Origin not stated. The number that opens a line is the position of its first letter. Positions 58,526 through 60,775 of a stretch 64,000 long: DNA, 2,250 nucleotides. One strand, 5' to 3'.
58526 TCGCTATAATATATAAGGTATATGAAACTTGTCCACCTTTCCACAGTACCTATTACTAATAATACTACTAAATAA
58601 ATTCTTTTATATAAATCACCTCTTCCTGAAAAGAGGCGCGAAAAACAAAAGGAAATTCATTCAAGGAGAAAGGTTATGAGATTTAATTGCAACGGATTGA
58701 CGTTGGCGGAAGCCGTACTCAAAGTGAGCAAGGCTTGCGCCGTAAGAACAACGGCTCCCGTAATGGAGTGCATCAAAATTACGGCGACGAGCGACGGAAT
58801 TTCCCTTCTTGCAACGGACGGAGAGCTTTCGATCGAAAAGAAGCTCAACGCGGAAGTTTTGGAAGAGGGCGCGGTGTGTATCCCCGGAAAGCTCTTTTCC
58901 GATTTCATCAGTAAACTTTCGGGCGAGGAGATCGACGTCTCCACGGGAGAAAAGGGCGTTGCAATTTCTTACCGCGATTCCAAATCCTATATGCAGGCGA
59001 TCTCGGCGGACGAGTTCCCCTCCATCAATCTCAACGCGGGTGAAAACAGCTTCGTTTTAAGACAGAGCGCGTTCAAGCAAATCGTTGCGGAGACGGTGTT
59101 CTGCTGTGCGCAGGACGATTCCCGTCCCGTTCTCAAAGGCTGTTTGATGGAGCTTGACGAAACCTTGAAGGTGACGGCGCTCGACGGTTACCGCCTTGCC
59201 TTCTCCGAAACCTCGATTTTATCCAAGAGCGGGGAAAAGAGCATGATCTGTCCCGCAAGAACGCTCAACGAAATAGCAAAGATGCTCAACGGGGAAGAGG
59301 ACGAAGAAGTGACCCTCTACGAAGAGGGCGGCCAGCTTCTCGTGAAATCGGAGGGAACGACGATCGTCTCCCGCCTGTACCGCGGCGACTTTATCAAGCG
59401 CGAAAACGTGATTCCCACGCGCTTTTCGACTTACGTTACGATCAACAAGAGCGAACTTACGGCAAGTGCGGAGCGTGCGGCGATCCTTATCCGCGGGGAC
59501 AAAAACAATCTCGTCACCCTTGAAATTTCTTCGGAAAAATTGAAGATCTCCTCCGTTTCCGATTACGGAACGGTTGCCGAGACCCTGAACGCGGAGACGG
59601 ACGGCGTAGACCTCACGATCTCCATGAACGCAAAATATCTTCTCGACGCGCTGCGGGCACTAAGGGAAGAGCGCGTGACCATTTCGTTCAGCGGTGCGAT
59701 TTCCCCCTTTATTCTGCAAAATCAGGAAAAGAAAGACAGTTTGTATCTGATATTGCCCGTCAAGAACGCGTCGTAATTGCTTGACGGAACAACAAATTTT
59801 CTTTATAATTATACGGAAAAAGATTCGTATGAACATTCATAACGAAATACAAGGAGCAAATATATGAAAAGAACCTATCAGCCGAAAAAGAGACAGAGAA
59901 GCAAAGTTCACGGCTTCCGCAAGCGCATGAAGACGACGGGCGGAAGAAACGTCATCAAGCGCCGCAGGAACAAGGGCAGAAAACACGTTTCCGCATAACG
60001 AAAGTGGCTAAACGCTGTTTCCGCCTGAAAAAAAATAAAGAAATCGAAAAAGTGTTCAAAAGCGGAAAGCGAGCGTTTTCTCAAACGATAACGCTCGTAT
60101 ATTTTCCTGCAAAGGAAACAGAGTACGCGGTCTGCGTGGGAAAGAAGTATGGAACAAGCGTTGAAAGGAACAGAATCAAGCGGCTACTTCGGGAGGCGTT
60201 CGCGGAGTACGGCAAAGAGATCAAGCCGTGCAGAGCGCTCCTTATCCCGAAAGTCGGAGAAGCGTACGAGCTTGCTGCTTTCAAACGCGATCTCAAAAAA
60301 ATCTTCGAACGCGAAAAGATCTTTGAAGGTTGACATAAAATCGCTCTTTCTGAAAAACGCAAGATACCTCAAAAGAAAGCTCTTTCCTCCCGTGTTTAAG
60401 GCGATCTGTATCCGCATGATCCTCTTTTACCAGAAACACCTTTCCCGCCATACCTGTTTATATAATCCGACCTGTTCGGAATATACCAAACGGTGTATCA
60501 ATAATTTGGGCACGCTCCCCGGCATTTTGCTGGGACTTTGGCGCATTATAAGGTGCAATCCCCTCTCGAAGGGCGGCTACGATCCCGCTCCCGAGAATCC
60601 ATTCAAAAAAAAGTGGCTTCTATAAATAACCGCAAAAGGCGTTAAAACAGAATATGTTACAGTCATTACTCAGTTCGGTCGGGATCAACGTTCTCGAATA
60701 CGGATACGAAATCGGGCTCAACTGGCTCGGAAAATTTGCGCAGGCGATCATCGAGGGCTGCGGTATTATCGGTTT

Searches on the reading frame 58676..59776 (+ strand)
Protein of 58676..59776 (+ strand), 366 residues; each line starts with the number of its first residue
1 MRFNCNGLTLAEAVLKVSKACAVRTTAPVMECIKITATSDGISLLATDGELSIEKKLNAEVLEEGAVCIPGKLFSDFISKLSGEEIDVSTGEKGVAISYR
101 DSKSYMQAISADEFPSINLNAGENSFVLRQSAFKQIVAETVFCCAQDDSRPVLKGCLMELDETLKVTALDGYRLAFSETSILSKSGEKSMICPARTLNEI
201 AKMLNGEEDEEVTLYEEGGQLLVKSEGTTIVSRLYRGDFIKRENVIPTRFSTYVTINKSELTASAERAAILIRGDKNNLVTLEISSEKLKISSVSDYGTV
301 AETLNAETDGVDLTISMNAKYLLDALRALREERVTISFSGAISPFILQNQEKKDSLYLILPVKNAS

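Call 5: search_protein_families(library=pfam, proteins=[window:58676-59776:+], max_evalue=0.001)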
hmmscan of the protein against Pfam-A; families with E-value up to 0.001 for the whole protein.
window:58676-59776:+ (366 aa): 3 families
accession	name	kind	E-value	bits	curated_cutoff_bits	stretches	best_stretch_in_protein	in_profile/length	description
PF00712.24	DNA_pol3_beta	-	2.9e-33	115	24.4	2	1-117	1-119/120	DNA polymerase III beta subunit, N-terminal domain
PF02768.20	DNA_pol3_beta_3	-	1.5e-26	93.1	27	1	244-362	2-120/121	DNA polymerase III beta subunit, C-terminal domain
PF02767.21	DNA_pol3_beta_2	-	1.8e-25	89.9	27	1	128-239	2-114/116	DNA polymerase III beta subunit, central domain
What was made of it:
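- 58676..59776 (+): dnaN (beta clamp, 366 aa), first gene of the co-directional dnaN-rpmH-rnpA-yidD-yidC-jag string. Call 5 (all three beta-clamp domains).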

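Call 16: find_encoding_contigs(protein=window:58676-59776:+, flank=10000, max_places=10)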
Protein window:58676-59776:+ (366 aa): 2 contigs read that carry it; 2 places shown.
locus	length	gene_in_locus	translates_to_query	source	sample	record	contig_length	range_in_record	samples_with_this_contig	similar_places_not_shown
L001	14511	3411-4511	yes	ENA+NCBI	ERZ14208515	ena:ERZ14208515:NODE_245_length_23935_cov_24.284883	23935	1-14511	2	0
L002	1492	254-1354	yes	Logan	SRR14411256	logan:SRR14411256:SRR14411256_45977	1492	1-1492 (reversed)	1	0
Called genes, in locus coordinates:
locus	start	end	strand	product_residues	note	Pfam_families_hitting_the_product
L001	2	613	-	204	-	?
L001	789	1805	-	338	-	-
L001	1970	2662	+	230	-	PF02527:GidB, PF13847:Methyltransf_31 (faint)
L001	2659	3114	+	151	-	PF06908:YpsA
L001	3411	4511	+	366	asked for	PF00712:DNA_pol3_beta, PF02767:DNA_pol3_beta_2, PF02768:DNA_pol3_beta_3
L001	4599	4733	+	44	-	PF00468:Ribosomal_L34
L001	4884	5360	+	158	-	PF01809:YidD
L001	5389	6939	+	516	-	PF02096:60KD_IMP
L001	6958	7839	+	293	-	PF14804:Jag_N, PF13083:KH_KhpA-B, PF01424:R3H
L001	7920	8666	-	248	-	-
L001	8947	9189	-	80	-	-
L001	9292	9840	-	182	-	PF06866:DUF1256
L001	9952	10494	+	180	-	PF02674:Colicin_V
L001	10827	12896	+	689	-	PF06480:FtsH_ext, PF00004:AAA, PF17862:AAA_lid_3, PF01434:Peptidase_M41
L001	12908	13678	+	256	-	PF00142:Fer4_NifH, PF01656:CbiA, PF02374:ArsA_ATPase (weak), PF06564:CBP_BcsQ, PF09140:MipZ, PF10609:ParA, PF13614:AAA_31, PF00448:SRP54 (faint)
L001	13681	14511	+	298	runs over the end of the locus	PF02195:ParB_N, PF17762:HTH_ParB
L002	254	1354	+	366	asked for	PF00712:DNA_pol3_beta, PF02767:DNA_pol3_beta_2, PF02768:DNA_pol3_beta_3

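Call 17: find_related_loci(query=window:58676-59776:+, collection=genome_contigs, flank=10000)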
Query window:58676-59776:+ (366 aa) in genome_contigs; peptide patterns used: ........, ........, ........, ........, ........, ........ (x = any residue, [..] = any of these).
161 stretches matched a pattern; 81 encode a relative of the query (tblastn E <= 1e-3); the best 80 are kept; 80 distinct loci.
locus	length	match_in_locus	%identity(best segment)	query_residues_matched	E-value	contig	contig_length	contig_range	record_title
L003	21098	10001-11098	92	1-366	0e+0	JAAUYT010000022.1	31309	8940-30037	MAG: Clostridia bacterium isolate Mgla_MAG_43-bin_51 c_000000107689, whole genome shotgun sequence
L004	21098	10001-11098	92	1-366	0e+0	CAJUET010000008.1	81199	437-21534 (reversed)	MAG TPA_asm: uncultured Christensenella sp. isolate MGBC135946 genome assembly, contig: MGBC135946.8, whole genome shotg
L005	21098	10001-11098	90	1-366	0e+0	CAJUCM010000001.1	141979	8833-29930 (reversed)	MAG TPA_asm: uncultured Christensenella sp. isolate MGBC129052 genome assembly, contig: MGBC129052.1, whole genome shotg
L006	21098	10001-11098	86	1-366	0e+0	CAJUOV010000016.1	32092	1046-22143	MAG TPA_asm: uncultured Christensenellaceae bacterium isolate MGBC162829 genome assembly, contig: MGBC162829.16, whole g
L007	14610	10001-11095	78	1-366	0e+0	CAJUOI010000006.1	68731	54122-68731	MAG TPA_asm: uncultured Christensenellaceae bacterium isolate MGBC148030 genome assembly, contig: MGBC148030.6, whole ge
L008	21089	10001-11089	73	1-364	0e+0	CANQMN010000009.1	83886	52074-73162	MAG: uncultured Clostridia bacterium isolate Lapin-012__bin63 genome assembly, contig: Lapin-012__NODE_550_length_83886_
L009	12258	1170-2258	69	1-364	1e-171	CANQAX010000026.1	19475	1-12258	MAG: uncultured Clostridia bacterium isolate Lapin-002__bin43 genome assembly, contig: Lapin-002__NODE_3602_length_19475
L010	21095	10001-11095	68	1-366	7e-171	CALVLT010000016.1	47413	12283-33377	MAG: uncultured Clostridia bacterium isolate BRZ_PB__bin37 genome assembly, contig: BRZ_PB__NODE_979_length_47413_cov_8.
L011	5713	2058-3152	67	1-366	1e-172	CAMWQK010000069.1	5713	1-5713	MAG TPA_asm: uncultured Clostridia bacterium isolate SRR14411243_bin.12_metawrap_v1.3_MAG genome assembly, contig: NODE.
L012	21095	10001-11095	67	1-366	2e-170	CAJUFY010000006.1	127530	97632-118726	MAG TPA_asm: uncultured Christensenella sp. isolate MGBC141815 genome assembly, contig: MGBC141815.6, whole genome shotg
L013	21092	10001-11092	69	1-365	4e-170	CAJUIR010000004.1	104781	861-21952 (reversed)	MAG TPA_asm: uncultured Christensenellaceae bacterium isolate MGBC152421 genome assembly, contig: MGBC152421.4, whole ge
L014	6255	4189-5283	68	1-366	5e-171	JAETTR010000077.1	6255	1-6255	MAG: Bacillota bacterium isolate S4_Bin9 scaffold_7194_2, whole genome shotgun sequence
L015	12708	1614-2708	67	1-366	4e-169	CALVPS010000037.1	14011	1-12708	MAG: uncultured Clostridia bacterium isolate BRZ_KS__bin130 genome assembly, contig: BRZ_KS__NODE_7756_length_14011_cov_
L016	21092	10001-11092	67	1-365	3e-168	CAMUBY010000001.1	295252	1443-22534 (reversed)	MAG TPA_asm: uncultured Clostridia bacterium isolate SRR14038236_bin.22_metawrap_v1.3_MAG genome assembly, contig: NODE.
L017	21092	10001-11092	68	1-365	9e-168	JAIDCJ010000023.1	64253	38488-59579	MAG: Clostridia bacterium isolate SC0309_S10_1 SC0309_S10_1_contig_23, whole genome shotgun sequence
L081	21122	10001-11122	29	1-363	1e-43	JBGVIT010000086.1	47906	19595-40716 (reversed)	MAG: Clostridia bacterium isolate fecal_MAG_129 fecal_MAG_129_contig_0086, whole genome shotgun sequence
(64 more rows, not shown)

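Call 35: find_homologous_proteins(query=L081:8381-9721:+, max_evalue=1e-30)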
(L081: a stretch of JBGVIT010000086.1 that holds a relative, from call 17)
Query L081:8381-9721:+ (447 aa): 7999 proteins with E <= 1e-30 among 8000 candidates; the best 120 are listed.
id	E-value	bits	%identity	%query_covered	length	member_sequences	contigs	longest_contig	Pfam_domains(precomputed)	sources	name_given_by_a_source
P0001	1.6e-265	898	92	100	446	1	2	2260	PF13173.13,PF11638.14,PF01695.24,PF00308.25,PF08299.18,PF00910.29,PF00004.36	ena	-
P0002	5.5e-250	847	87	100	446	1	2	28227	PF13173.13,PF11638.14,PF01695.24,PF00308.25,PF08299.18,PF00910.29,PF00004.36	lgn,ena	-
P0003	3.1e-244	828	84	100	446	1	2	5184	PF13173.13,PF01695.24,PF00308.25,PF08299.18,PF00910.29,PF00004.36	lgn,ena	-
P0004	3.4e-238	808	82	100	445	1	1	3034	PF13173.13,PF01695.24,PF00308.25,PF08299.18,PF00910.29,PF00004.36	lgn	-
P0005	1.6e-233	793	80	100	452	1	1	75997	PF13173.13,PF00308.25,PF08299.18,PF00910.29,PF00004.36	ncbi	-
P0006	2.2e-231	786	79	100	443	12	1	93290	PF13173.13,PF01695.24,PF00308.25,PF08299.18,PF00910.29,PF00004.36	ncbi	-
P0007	4.1e-227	772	80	100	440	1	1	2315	PF13173.13,PF11638.14,PF01695.24,PF00308.25,PF08299.18,PF00910.29,PF00004.36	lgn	-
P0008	5.4e-227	772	79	100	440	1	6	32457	PF13173.13,PF11638.14,PF01695.24,PF00308.25,PF08299.18,PF00910.29,PF00004.36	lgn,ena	-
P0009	8.7e-219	745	75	100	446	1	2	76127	PF22688.3,PF01695.24,PF00308.25,PF08299.18,PF00910.29,PF00004.36,PF13401.13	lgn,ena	-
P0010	2.2e-218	743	75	100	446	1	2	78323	PF22688.3,PF01695.24,PF00308.25,PF08299.18,PF00910.29,PF00004.36,PF13401.13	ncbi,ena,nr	ncbi:MAG: chromosomal replication initiator protein DnaA [Clostridia bacterium]|nr:chromosomal repli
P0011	3.4e-218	743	75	100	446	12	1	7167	PF22688.3,PF00308.25,PF08299.18,PF00910.29,PF00004.36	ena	-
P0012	1.2e-213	728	74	100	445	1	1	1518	PF13173.13,PF22688.3,PF00308.25,PF08299.18,PF00910.29,PF00004.36,PF13401.13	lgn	-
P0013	6.5e-202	689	70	100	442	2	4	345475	PF22688.3,PF01695.24,PF00308.25,PF08299.18,PF00004.36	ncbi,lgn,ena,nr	ncbi:MAG: chromosomal replication initiator protein DnaA [Clostridia bacterium]|nr:chromosomal repli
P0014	4.9e-197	673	67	100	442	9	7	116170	PF13173.13,PF22688.3,PF01695.24,PF00308.25,PF08299.18,PF00910.29,PF00004.36,PF13401.13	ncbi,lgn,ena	-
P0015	2.4e-196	671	67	100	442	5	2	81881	PF13173.13,PF22688.3,PF01695.24,PF00308.25,PF08299.18,PF00910.29,PF00004.36,PF13401.13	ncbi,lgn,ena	-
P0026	1.8e-145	503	54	100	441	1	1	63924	PF01695.24,PF00308.25,PF08299.18,PF00004.36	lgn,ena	-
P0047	6.4e-138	478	53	100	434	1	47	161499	PF01695.24,PF00308.25,PF08299.18,PF00004.36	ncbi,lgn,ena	-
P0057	7.5e-135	468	52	100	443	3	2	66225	PF11638.14,PF01695.24,PF00308.25,PF08299.18,PF00910.29,PF00004.36,PF13401.13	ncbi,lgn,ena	-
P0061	1.5e-134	467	49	100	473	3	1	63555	PF11638.14,PF01695.24,PF00308.25,PF08299.18,PF00910.29,PF13401.13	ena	-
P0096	8.1e-132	458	50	100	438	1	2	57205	PF11638.14,PF01695.24,PF00308.25,PF08299.18,PF00004.36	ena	-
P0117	2.1e-130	453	52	100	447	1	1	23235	PF01695.24,PF00308.25,PF08299.18,PF00004.36,PF13401.13,PF01637.25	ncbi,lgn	-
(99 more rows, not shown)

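Call 42: find_encoding_contigs(protein=P0047, flank=6000, max_places=1)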
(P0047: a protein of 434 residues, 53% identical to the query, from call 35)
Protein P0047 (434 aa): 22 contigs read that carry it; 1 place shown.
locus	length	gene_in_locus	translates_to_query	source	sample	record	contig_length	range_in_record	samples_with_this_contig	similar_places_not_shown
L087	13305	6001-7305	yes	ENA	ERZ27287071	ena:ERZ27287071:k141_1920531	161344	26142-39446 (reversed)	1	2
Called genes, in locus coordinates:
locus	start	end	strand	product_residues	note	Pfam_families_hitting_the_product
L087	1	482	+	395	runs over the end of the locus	PF02441:Flavoprotein, PF04127:DFP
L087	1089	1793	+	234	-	PF00106:adh_short, PF01370:Epimerase (faint), PF08659:KR, PF13561:adh_short_C2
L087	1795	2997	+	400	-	PF13306:LRR_5, PF13855:LRR_8 (faint), PF13306:LRR_5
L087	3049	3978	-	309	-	PF00892:EamA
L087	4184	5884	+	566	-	PF03485:Arg_tRNA_synt_N, PF00750:tRNA-synt_1d, PF05746:DALR_1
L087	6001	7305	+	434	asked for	PF00308:Bac_DnaA, PF01695:IstB_IS21, PF00004:AAA (weak), PF08299:Bac_DnaA_C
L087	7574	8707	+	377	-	PF00712:DNA_pol3_beta, PF02767:DNA_pol3_beta_2, PF02768:DNA_pol3_beta_3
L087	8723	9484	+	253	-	PF01113:DapB_N, PF05173:DapB_C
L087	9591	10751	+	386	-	PF05673:DUF815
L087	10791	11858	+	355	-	-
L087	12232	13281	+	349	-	PF09587:PGA_cap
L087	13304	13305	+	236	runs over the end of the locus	PF06541:ABC_trans_CmpB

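Call 43: find_encoding_contigs(protein=P0061, flank=6000, max_places=1)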
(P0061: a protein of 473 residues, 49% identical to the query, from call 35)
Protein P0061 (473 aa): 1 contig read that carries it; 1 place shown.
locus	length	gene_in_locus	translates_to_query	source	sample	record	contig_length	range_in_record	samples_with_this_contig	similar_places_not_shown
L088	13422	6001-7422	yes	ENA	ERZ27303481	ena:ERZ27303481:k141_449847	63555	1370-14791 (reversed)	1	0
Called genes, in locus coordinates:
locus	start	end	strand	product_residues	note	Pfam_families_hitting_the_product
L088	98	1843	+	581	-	PF01943:Polysacc_synt, PF03023:MurJ (weak), PF01554:MatE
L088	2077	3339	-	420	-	PF07498:Rho_N (weak), PF07497:Rho_RNA_bind, PF00006:ATP-synt_ab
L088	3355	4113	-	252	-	PF01784:DUF34_NIF3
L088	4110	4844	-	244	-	PF12847:Methyltransf_18, PF04816:TrmK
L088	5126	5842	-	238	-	PF00106:adh_short, PF01370:Epimerase, PF08659:KR, PF23441:SDR (weak), PF13561:adh_short_C2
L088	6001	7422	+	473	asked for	PF11638:DnaA_N (weak), PF00910:RNA_helicase (faint), PF00308:Bac_DnaA, PF01695:IstB_IS21 (weak), PF13401:AAA_22 (faint), PF08299:Bac_DnaA_C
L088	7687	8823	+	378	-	PF00712:DNA_pol3_beta, PF02767:DNA_pol3_beta_2, PF02768:DNA_pol3_beta_3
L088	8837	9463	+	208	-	PF00753:Lactamase_B, PF12706:Lactamase_B_2 (weak)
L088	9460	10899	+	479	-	PF04055:Radical_SAM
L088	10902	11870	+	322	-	PF01695:IstB_IS21, PF00308:Bac_DnaA (weak)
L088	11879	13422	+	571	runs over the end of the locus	PF02156:Glyco_hydro_26 (weak), PF07833:Cu_amine_oxidN1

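Call 44: find_encoding_contigs(protein=P0026, flank=6000, max_places=1)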
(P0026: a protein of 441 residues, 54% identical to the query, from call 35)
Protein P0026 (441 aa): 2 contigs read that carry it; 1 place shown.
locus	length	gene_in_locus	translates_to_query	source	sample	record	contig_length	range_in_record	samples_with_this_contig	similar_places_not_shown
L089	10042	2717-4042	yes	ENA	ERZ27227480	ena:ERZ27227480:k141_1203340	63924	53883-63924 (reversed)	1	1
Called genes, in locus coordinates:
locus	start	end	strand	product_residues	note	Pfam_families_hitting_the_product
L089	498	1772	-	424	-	PF01053:Cys_Met_Meta_PP, PF01041:DegT_DnrJ_EryC1 (weak), PF01212:Beta_elim_lyase (weak), PF02347:GDC-P (weak), PF00266:Aminotran_5 (weak)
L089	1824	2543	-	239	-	PF00106:adh_short, PF01370:Epimerase (faint), PF08659:KR, PF13561:adh_short_C2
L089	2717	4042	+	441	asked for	PF01695:IstB_IS21 (weak), PF00308:Bac_DnaA, PF00004:AAA, PF08299:Bac_DnaA_C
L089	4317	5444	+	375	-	PF00712:DNA_pol3_beta, PF02767:DNA_pol3_beta_2, PF02768:DNA_pol3_beta_3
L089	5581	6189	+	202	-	PF00753:Lactamase_B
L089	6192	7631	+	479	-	PF04055:Radical_SAM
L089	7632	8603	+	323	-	PF01695:IstB_IS21, PF00308:Bac_DnaA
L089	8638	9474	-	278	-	PF01551:Peptidase_M23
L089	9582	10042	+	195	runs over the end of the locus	PF05389:MecA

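Call 45: find_encoding_contigs(protein=P0057, flank=6000, max_places=1)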
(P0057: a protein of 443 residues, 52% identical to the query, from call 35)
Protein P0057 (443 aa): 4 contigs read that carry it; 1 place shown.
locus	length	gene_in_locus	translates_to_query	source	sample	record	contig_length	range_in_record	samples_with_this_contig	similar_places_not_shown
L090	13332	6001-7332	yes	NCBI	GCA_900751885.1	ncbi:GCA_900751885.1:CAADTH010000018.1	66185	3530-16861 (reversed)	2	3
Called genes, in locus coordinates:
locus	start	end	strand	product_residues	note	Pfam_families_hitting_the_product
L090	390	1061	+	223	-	PF12847:Methyltransf_18, PF04816:TrmK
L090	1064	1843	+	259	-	PF01784:DUF34_NIF3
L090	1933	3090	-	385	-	-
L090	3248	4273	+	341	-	PF00308:Bac_DnaA, PF01695:IstB_IS21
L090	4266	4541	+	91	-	PF12675:DUF3795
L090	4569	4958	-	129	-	-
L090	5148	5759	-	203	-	PF01510:Amidase_2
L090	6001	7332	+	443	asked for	PF11638:DnaA_N (weak), PF00308:Bac_DnaA, PF01695:IstB_IS21, PF13401:AAA_22 (faint), PF00004:AAA, PF00910:RNA_helicase (faint), PF08299:Bac_DnaA_C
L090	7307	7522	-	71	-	-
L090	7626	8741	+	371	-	PF00712:DNA_pol3_beta, PF02767:DNA_pol3_beta_2, PF02768:DNA_pol3_beta_3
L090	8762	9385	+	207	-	PF23023:Anti-Pycsar_Apyc1, PF00753:Lactamase_B, PF12706:Lactamase_B_2 (weak)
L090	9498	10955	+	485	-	PF04055:Radical_SAM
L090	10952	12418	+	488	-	PF00485:PRK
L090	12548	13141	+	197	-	PF12844:HTH_19 (weak), PF01381:HTH_3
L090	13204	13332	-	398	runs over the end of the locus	PF02441:Flavoprotein, PF04127:DFP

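Call 56: find_encoding_contigs(protein=P0096, flank=8000, max_places=1)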
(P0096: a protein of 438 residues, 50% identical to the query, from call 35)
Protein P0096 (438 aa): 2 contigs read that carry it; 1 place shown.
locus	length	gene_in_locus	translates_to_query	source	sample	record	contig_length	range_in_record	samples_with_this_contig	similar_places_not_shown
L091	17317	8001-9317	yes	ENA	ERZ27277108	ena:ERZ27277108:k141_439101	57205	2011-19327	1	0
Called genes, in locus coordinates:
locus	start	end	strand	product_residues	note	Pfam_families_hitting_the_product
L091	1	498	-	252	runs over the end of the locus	PF00106:adh_short, PF08659:KR, PF01370:Epimerase, PF13561:adh_short_C2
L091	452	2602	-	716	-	PF13089:PP_kinase_N, PF02503:PP_kinase, PF17941:PP_kinase_C_1, PF13091:PLDc_2 (faint), PF13090:PP_kinase_C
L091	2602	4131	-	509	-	PF02541:Ppx-GppA, PF21447:Ppx-GppA_III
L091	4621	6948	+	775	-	PF04886:PT (weak), PF14262:Cthe_2159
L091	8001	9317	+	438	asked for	PF11638:DnaA_N, PF01695:IstB_IS21 (weak), PF00308:Bac_DnaA, PF00004:AAA (weak), PF08299:Bac_DnaA_C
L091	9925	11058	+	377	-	PF00712:DNA_pol3_beta, PF02767:DNA_pol3_beta_2, PF02768:DNA_pol3_beta_3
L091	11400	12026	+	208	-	PF23023:Anti-Pycsar_Apyc1 (faint), PF00753:Lactamase_B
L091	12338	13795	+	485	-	PF04055:Radical_SAM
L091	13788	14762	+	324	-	PF00308:Bac_DnaA, PF01695:IstB_IS21, PF20720:nSTAND3 (faint)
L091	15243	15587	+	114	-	-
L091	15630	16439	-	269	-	PF01784:DUF34_NIF3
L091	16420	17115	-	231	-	PF12847:Methyltransf_18, PF04816:TrmK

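Call 57: find_encoding_contigs(protein=P0117, flank=8000, max_places=1)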
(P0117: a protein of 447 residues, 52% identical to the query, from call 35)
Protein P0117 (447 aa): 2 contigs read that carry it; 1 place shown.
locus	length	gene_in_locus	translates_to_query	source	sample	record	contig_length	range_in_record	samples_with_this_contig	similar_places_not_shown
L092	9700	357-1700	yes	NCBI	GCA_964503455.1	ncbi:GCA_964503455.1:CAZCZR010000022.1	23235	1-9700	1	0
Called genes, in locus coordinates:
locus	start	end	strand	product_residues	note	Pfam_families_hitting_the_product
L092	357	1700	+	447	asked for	PF13401:AAA_22 (faint), PF00308:Bac_DnaA, PF01695:IstB_IS21, PF01637:ATPase_2 (faint), PF00004:AAA, PF08299:Bac_DnaA_C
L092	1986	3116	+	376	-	PF00712:DNA_pol3_beta, PF02767:DNA_pol3_beta_2, PF02768:DNA_pol3_beta_3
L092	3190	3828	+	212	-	PF23023:Anti-Pycsar_Apyc1 (faint), PF00753:Lactamase_B, PF12706:Lactamase_B_2 (weak)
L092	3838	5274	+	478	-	PF04055:Radical_SAM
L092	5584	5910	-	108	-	-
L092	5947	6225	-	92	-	-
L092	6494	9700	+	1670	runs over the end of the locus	PF13385:Laminin_G_3, PF04616:Glyco_hydro_43, PF16369:GH43_C, PF04616:Glyco_hydro_43, PF05270:AbfB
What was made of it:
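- Tried and rejected: I looked up six representatives: P0047, P0061, P0026, P0057, P0096 and P0117 (calls 42-45, 56, 57).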

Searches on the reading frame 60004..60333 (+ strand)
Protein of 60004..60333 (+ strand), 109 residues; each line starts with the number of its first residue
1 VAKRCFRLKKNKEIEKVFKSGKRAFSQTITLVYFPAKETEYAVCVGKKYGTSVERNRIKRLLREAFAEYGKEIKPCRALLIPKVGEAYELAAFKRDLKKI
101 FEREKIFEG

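Call 8: search_protein_families(library=pfam, proteins=[window:60004-60333:+], max_evalue=0.001)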
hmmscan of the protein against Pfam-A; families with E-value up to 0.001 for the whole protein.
window:60004-60333:+ (109 aa): 1 family
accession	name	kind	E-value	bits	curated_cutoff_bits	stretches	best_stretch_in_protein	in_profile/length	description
PF00825.24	Ribonuclease_P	-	1.6e-20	73.6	22.3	1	3-103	2-107/109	Ribonuclease P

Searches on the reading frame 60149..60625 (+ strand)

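Call 5: search_protein_families(library=pfam, proteins=[window:60149-60625:+], max_evalue=0.001)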
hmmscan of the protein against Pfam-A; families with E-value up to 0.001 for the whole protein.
window:60149-60625:+ (158 aa): 1 family
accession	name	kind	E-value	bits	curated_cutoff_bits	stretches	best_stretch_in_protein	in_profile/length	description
PF01809.23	YidD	-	9.4e-22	77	27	1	85-146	2-66/67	Putative membrane protein insertion efficiency factor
